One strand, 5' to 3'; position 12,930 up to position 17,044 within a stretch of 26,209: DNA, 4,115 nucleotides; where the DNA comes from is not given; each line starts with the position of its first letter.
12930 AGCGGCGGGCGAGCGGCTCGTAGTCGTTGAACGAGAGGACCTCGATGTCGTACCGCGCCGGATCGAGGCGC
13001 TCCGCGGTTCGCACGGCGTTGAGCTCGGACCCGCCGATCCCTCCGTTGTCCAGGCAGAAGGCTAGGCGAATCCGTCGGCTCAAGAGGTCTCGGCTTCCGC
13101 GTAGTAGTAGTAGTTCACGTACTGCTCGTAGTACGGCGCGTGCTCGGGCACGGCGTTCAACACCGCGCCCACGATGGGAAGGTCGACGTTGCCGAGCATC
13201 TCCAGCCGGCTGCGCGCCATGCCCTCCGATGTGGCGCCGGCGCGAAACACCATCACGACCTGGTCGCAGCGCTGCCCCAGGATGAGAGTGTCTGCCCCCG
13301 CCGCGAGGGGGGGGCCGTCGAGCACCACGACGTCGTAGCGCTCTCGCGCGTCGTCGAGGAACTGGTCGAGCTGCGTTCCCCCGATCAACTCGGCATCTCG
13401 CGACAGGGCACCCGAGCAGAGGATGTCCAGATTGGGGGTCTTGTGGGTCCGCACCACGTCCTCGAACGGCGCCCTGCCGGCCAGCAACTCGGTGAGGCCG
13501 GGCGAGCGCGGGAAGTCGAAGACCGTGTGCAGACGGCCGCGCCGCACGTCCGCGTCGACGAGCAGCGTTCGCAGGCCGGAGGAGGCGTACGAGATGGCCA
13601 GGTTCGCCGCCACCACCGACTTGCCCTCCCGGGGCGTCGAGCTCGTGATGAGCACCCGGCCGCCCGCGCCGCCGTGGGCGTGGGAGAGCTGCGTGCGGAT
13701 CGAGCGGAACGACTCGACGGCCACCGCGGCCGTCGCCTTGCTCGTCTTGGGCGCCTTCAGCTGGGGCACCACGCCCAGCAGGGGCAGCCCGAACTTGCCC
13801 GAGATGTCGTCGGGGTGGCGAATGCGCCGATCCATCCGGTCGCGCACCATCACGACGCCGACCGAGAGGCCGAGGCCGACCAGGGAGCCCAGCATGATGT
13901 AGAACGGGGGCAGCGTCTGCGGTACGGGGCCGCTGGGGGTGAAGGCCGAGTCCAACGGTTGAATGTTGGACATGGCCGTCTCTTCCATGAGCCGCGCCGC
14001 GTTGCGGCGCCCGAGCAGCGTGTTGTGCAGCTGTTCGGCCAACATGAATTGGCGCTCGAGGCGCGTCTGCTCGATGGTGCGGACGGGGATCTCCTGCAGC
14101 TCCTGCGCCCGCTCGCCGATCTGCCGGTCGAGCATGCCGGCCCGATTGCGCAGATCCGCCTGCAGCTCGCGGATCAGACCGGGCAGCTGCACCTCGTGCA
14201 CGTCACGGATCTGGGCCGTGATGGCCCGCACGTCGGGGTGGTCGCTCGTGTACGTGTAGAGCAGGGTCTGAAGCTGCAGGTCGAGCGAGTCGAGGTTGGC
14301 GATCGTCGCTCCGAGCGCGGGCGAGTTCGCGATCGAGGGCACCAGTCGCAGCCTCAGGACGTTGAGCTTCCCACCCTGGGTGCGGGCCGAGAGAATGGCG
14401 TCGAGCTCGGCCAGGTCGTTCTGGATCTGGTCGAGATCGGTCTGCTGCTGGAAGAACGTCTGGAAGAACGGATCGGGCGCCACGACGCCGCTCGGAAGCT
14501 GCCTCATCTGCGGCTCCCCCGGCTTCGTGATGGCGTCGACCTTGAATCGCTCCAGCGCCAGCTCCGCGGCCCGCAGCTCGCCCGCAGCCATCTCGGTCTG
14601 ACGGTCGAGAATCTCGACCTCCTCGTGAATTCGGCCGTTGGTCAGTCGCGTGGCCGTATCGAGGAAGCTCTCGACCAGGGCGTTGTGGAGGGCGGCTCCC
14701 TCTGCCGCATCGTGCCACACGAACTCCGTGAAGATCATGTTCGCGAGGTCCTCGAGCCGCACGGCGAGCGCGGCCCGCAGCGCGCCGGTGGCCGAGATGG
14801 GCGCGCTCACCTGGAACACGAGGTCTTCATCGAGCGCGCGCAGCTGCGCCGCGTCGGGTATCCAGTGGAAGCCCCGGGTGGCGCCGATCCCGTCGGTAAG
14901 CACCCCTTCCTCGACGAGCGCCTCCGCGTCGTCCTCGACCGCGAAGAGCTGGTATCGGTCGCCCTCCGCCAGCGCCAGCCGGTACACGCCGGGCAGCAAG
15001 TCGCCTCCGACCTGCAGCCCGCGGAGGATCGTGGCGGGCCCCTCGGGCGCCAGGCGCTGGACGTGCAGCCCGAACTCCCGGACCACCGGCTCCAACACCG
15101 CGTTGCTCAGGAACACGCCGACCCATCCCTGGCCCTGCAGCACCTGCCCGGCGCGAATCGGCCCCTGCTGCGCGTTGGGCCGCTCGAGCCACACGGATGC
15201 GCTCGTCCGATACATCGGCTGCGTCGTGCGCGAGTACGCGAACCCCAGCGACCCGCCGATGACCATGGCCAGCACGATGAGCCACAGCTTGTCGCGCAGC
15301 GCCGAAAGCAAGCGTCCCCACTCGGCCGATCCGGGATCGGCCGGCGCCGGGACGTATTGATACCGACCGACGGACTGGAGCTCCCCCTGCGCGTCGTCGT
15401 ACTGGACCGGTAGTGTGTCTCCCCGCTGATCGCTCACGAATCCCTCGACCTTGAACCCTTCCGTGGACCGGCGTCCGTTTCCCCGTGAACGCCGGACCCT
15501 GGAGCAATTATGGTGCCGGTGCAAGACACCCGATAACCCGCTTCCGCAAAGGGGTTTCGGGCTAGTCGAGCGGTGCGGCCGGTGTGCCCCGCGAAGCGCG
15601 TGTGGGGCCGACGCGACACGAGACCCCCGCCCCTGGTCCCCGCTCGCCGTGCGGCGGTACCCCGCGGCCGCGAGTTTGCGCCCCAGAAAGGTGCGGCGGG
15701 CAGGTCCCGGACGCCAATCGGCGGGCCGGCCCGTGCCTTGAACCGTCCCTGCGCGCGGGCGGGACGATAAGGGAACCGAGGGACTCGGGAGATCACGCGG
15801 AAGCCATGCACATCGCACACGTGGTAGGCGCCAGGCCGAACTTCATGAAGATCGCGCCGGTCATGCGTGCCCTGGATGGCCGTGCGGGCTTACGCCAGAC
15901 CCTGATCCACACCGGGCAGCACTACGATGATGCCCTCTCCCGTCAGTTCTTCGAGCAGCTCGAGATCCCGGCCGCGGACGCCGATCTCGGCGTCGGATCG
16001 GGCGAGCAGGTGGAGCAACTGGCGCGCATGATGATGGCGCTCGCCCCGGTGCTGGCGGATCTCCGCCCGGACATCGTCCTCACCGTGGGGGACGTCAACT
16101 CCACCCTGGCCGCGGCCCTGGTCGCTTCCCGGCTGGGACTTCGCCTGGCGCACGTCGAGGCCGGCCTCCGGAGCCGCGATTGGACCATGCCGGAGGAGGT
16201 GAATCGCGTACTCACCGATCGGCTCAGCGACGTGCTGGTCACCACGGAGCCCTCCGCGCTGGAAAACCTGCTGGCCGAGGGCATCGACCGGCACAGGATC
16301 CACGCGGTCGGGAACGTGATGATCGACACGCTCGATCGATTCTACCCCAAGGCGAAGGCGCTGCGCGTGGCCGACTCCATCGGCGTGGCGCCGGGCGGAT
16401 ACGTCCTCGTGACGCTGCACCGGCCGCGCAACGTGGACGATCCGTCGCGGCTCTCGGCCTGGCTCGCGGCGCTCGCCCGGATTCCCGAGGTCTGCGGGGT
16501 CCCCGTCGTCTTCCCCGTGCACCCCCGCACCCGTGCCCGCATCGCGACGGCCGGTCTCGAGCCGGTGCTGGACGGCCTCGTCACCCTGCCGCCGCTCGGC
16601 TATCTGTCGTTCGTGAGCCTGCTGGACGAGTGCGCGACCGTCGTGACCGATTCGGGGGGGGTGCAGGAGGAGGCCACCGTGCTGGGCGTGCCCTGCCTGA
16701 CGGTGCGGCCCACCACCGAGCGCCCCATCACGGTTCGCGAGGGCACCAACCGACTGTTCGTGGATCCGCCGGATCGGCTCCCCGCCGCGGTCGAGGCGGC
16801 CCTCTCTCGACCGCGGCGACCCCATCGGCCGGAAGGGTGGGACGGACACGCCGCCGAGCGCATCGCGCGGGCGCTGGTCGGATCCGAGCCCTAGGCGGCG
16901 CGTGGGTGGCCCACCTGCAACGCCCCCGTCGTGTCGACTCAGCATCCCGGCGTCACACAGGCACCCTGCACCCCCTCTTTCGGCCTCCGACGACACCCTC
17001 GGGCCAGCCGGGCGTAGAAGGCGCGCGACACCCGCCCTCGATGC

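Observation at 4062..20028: Self-contained sigma54 regulon: three -24/-12 promoters driving the glycan locus with an NtrC-type activator and kinase alongside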

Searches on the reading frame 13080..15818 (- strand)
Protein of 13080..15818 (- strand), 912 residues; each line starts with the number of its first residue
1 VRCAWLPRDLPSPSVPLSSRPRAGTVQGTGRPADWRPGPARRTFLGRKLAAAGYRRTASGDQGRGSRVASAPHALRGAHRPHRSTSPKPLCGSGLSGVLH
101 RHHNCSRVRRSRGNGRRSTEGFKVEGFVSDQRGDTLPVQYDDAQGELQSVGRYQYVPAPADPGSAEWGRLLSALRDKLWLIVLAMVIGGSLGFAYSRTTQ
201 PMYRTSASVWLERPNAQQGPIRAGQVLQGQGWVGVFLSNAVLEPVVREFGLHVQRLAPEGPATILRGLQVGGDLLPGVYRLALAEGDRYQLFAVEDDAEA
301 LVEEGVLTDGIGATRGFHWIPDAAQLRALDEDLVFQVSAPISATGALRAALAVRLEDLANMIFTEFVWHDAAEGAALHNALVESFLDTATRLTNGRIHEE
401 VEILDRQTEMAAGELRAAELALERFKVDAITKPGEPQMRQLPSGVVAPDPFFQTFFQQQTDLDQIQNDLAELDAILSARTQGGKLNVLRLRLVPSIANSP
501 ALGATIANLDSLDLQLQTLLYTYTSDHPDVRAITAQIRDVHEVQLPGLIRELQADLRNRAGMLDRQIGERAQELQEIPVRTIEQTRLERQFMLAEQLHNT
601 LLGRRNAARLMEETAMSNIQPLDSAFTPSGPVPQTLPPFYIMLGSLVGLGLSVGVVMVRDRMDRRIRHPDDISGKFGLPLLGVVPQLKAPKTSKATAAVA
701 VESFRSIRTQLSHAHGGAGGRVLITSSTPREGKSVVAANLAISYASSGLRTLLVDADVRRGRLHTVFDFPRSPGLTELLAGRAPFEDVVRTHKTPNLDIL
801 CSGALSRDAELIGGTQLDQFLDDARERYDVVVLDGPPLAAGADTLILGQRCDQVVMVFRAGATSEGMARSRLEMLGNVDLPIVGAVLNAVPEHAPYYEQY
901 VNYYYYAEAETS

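Call 5: search_protein_families(library=pfam, proteins=[window:13080-15818:-], max_evalue=0.01)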
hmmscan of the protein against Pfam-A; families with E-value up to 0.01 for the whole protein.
window:13080-15818:- (912 aa): 5 families
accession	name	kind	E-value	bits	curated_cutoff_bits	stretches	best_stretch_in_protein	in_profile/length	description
PF13614.12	AAA_31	-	1.2e-07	32.3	27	1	732-847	14-137/177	AAA domain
PF02706.20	Wzz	-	4.5e-07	30.5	25.5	1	169-248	7-90/91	Chain length determinant protein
PF13807.11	GNVR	-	4.6e-06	26.9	27.7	1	586-660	8-81/82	G-rich domain on putative tyrosine kinase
PF10609.15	ParA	-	4.7e-06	26.6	27.1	1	731-889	15-174/246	NUBPL iron-transfer P-loop NTPase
PF01656.29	CbiA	-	3.8e-05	24.1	25.4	1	730-760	9-39/125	CobQ/CobB/MinD/ParA nucleotide binding domain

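Call 8: search_protein_families(library=ncbifam, proteins=[window:13080-15818:-], max_evalue=0.001)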
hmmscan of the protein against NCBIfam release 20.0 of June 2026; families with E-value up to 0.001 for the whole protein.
window:13080-15818:- (912 aa): 14 families
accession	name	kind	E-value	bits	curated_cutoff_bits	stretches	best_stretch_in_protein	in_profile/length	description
NF007350.0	PRK09841.1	equivalog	3.5e-42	144.4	1248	2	696-910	507-724/726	tyrosine-protein kinase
TIGR01005.1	eps_transp_fam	subfamily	1.2e-41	142.7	411.7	2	689-891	515-719/754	exopolysaccharide transport protein family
TIGR01007.1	eps_fam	subfamily_domain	2.1e-39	135.2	108.05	1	702-903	1-203/204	polysaccharide biosynthesis tyrosine autokinase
NF008568.0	PRK11519.1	equivalog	3.3e-35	121.4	1068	1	572-906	360-713/720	tyrosine-protein kinase Wzc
TIGR03018.1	pepcterm_TyrKin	hypoth_equivalog_domain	1.9e-32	112.3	230.65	1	695-879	6-200/207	XrtA-associated tyrosine autokinase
TIGR03029.1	EpsG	equivalog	2.9e-31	108.6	313.8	1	699-888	82-273/274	chain length determinant protein tyrosine kinase EpsG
TIGR03007.1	pepcterm_ChnLen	equivalog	2.7e-22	78.7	278.85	2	556-694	329-470/498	XrtA system polysaccharide chain length determinant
TIGR03017.1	EpsF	equivalog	2.4e-13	49.6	422.75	1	353-684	125-443/444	chain length determinant protein EpsF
TIGR01969.1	minD_arch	subfamily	1.7e-09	37.3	201.75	1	724-891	5-171/251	cell division ATPase MinD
TIGR03815.1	CpaE_hom_Actino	equivalog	5.6e-09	35.6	154.45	1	724-878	116-272/340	septum site-determining protein Ssd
TIGR01006.1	polys_exp_MPA1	subfamily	7.2e-09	35.4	296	1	616-687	154-224/226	CspC family polysaccharide chain length determinant protein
TIGR01968.1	minD_bact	equivalog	2.1e-07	30.6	212.9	1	722-837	4-121/261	septum site-determining protein MinD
NF041546.1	ParA_partition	equivalog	1.3e-05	24.8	180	0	814-856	63-104/203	ParA family partition ATPase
NF053622.1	ATPseBagAMYCTU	equivalog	2.3e-05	24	400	1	731-773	18-59/325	ATPase BagA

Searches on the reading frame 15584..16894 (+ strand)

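Call 6: search_protein_families(library=pfam, proteins=[window:15584-16894:+], max_evalue=0.01)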
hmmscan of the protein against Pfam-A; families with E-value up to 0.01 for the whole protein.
window:15584-16894:+ (436 aa): 1 family
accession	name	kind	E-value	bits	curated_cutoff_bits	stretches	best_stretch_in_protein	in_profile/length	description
PF02350.25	Epimerase_2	-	2.2e-98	329.8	30.6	1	96-431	2-346/347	UDP-N-acetylglucosamine 2-epimerase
